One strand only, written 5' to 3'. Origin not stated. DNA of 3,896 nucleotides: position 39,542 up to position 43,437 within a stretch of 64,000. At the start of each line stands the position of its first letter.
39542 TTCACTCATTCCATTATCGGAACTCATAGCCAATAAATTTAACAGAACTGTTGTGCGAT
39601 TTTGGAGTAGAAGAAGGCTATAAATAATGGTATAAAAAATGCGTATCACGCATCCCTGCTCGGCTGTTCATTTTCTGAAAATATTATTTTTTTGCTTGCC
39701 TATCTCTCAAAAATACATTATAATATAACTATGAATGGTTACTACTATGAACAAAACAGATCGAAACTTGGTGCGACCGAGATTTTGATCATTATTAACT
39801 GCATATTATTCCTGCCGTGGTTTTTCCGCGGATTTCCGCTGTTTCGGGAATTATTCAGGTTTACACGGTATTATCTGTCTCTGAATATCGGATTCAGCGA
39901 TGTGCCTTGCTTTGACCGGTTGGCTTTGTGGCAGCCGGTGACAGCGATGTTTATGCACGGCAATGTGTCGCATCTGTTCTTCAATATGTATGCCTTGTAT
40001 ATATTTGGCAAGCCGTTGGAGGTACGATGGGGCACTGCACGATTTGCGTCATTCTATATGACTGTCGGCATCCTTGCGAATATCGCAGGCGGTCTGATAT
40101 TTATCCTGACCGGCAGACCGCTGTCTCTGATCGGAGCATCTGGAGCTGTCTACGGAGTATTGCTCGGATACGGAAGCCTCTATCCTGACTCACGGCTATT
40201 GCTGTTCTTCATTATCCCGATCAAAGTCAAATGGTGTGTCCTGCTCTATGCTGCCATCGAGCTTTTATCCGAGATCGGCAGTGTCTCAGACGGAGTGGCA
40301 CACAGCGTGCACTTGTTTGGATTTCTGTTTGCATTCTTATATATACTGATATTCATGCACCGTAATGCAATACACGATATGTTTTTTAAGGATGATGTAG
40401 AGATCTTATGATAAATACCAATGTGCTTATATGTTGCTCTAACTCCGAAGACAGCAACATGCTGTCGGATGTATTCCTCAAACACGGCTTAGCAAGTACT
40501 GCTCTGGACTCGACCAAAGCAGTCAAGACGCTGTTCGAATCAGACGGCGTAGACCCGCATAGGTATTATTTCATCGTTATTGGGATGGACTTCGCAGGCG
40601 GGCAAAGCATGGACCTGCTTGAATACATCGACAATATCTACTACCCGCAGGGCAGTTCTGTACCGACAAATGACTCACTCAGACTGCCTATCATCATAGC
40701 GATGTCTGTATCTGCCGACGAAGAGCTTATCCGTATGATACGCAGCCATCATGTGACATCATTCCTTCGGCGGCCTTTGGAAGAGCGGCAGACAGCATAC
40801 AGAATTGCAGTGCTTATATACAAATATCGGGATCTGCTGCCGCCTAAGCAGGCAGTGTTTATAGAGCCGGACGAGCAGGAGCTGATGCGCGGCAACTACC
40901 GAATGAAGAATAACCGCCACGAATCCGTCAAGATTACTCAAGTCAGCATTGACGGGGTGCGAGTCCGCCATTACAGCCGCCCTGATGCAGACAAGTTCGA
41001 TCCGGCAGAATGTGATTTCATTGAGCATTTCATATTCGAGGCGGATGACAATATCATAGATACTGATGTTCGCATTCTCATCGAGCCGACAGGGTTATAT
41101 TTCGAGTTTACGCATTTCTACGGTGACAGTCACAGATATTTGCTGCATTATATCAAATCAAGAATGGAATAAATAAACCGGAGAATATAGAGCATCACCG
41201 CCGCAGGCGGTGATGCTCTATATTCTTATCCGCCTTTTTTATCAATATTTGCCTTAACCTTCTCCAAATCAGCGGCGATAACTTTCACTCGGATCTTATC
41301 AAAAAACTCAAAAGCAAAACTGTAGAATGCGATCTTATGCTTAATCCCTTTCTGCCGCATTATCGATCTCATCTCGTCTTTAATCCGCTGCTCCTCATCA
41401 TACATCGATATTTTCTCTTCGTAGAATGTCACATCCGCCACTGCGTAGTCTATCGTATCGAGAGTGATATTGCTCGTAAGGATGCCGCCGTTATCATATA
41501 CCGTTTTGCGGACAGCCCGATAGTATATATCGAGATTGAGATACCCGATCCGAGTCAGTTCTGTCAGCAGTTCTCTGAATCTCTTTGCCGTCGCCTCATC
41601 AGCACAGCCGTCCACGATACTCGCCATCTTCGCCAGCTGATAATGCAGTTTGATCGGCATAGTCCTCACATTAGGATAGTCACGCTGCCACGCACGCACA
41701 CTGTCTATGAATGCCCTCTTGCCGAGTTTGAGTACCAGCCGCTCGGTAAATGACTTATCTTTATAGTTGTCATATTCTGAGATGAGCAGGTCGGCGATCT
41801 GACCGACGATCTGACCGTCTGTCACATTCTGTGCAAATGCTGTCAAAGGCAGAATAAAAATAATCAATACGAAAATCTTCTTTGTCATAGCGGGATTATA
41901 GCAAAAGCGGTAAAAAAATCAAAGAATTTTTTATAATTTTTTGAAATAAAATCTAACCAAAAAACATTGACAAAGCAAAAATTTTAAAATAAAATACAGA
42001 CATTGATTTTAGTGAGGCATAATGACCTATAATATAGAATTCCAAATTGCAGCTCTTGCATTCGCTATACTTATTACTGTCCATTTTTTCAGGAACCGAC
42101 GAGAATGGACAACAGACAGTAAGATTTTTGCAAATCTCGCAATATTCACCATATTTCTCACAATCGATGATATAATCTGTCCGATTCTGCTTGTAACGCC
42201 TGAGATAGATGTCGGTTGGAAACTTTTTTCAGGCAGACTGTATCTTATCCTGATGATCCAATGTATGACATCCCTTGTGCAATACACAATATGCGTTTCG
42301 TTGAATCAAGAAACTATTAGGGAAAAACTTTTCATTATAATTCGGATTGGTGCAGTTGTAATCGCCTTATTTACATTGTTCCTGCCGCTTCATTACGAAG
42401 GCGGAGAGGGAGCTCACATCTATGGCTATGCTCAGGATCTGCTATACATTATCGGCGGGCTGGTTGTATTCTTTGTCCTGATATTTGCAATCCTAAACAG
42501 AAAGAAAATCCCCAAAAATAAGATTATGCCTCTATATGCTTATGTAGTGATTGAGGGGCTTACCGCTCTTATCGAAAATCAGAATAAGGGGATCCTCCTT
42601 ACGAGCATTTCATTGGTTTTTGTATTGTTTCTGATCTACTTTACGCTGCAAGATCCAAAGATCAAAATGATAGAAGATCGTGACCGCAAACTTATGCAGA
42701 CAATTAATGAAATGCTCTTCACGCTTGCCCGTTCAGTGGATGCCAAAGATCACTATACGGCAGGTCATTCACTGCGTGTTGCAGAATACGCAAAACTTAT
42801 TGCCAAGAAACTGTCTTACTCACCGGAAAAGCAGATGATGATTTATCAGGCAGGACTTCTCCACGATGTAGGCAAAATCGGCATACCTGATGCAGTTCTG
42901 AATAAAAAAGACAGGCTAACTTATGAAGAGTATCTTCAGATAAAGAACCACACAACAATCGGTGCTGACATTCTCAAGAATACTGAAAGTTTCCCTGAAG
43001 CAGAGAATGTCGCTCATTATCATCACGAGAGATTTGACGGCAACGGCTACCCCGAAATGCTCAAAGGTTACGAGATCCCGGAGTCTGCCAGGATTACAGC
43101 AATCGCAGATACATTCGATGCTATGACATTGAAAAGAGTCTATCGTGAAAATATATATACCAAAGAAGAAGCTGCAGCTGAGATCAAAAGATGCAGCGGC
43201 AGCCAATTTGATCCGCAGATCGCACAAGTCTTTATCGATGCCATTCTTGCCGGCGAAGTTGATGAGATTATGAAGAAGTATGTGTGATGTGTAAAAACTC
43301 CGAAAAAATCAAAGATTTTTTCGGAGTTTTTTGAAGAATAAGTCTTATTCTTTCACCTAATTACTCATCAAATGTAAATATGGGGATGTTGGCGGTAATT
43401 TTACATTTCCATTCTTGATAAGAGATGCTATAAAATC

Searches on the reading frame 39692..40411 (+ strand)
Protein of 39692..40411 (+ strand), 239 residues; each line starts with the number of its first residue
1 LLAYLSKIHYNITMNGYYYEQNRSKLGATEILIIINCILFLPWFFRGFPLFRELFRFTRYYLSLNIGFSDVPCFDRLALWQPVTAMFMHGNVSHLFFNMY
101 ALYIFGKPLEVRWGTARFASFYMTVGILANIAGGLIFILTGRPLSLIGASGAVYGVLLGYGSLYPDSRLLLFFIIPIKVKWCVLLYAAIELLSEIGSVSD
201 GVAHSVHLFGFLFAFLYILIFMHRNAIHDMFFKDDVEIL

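Call 66: search_protein_families(library=pfam, proteins=[window:39692-40411:+])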
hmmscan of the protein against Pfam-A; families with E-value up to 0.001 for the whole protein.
window:39692-40411:+ (239 aa): 2 families
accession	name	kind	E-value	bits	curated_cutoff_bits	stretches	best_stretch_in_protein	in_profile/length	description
PF01694.28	Rhomboid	-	8.4e-26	91.3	22.6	1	79-223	4-142/143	Rhomboid domain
PF08551.15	DUF1751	-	3.1e-06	28.1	22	1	80-139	9-68/99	Eukaryotic integral membrane protein (DUF1751)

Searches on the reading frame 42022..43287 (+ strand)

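Call 66: search_protein_families(library=pfam, proteins=[window:42022-43287:+])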
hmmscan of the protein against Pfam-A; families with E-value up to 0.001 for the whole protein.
window:42022-43287:+ (421 aa): 3 families
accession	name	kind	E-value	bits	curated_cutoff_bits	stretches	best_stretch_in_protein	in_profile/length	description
PF13487.12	HD_5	-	2.2e-35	122.3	27.2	1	237-400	5-170/170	HD domain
PF01966.28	HD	-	6.8e-22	78.4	22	1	247-368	2-116/116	HD domain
PF08668.18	HDOD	-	6.4e-07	29.5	22.9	1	243-301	92-148/196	HDOD domain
